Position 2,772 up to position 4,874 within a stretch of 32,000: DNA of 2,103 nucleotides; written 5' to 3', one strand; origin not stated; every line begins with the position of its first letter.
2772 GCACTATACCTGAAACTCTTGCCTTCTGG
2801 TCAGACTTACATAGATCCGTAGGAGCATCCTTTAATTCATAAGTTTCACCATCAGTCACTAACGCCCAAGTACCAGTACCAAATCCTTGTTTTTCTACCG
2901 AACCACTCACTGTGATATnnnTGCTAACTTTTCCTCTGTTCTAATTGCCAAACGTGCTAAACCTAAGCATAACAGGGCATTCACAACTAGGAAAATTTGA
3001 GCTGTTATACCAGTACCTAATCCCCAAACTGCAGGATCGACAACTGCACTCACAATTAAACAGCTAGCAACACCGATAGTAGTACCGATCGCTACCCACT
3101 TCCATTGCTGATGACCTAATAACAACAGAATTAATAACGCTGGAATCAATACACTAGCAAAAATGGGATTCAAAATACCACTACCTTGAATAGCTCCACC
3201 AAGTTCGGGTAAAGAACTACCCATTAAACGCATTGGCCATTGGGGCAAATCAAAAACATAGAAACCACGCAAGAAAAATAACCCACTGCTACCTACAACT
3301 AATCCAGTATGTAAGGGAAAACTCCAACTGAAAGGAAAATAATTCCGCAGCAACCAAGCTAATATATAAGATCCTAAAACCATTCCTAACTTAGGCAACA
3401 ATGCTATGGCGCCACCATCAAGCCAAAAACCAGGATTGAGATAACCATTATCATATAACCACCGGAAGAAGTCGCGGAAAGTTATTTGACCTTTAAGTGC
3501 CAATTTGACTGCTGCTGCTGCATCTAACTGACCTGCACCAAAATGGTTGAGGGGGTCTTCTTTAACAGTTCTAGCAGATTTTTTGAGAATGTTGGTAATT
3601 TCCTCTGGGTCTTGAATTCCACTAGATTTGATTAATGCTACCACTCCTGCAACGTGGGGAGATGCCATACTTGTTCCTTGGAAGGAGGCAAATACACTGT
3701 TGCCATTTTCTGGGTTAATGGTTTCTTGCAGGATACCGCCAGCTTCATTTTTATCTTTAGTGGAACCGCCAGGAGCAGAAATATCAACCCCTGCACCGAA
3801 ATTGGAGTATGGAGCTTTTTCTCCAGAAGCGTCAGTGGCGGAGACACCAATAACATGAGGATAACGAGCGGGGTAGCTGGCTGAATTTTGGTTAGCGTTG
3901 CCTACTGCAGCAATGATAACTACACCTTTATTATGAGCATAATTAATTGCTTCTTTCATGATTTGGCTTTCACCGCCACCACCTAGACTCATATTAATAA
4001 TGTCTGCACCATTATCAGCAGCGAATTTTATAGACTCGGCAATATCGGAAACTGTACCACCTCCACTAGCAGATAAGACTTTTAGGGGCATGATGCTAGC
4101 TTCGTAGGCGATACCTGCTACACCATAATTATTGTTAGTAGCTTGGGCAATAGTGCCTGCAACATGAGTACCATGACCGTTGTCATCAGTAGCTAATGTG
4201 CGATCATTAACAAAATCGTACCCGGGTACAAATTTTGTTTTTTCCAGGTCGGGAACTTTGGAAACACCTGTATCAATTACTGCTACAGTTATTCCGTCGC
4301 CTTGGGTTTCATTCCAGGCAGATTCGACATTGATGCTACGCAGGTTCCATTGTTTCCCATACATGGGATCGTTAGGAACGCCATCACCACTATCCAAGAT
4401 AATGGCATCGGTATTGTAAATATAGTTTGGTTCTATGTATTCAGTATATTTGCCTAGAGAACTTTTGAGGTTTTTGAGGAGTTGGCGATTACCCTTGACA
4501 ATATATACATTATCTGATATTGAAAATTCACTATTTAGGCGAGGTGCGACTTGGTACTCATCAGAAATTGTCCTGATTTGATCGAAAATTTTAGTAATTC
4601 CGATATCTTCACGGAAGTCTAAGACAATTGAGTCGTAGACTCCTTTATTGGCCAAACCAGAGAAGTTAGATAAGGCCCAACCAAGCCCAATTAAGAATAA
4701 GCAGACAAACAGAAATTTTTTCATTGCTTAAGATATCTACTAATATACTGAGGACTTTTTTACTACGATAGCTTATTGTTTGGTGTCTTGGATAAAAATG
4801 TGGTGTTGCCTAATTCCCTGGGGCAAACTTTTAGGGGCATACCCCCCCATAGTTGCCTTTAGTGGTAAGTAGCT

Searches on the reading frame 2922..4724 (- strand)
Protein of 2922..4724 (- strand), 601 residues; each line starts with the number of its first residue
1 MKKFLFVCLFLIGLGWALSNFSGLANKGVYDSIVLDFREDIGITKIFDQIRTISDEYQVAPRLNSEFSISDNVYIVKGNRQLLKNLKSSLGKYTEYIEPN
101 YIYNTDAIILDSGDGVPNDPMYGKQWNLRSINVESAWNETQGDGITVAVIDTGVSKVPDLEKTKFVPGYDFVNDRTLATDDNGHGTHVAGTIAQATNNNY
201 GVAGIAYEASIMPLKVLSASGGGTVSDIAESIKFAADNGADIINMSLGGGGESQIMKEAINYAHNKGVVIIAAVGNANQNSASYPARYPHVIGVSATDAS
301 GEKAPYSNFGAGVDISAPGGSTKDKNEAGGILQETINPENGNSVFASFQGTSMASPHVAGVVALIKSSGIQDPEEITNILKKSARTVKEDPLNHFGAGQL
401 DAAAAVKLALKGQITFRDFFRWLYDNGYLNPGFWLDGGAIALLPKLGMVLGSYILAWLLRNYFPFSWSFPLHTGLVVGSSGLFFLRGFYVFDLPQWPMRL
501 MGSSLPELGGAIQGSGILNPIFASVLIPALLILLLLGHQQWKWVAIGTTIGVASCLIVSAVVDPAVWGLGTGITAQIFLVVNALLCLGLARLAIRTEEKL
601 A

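Call 56: search_protein_families(library=pfam, proteins=[window:2922-4724:-], max_evalue=0.001)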
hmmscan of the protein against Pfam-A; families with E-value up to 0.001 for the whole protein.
window:2922-4724:- (601 aa): 2 families
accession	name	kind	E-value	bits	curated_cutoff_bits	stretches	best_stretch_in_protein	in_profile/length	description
PF19366.4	DUF5942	-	3e-102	340.7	23.8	1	411-600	1-190/191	Domain of unknown function (DUF5942)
PF00082.27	Peptidase_S8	-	7.3e-58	196.6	21.8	1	142-398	1-288/288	Subtilase family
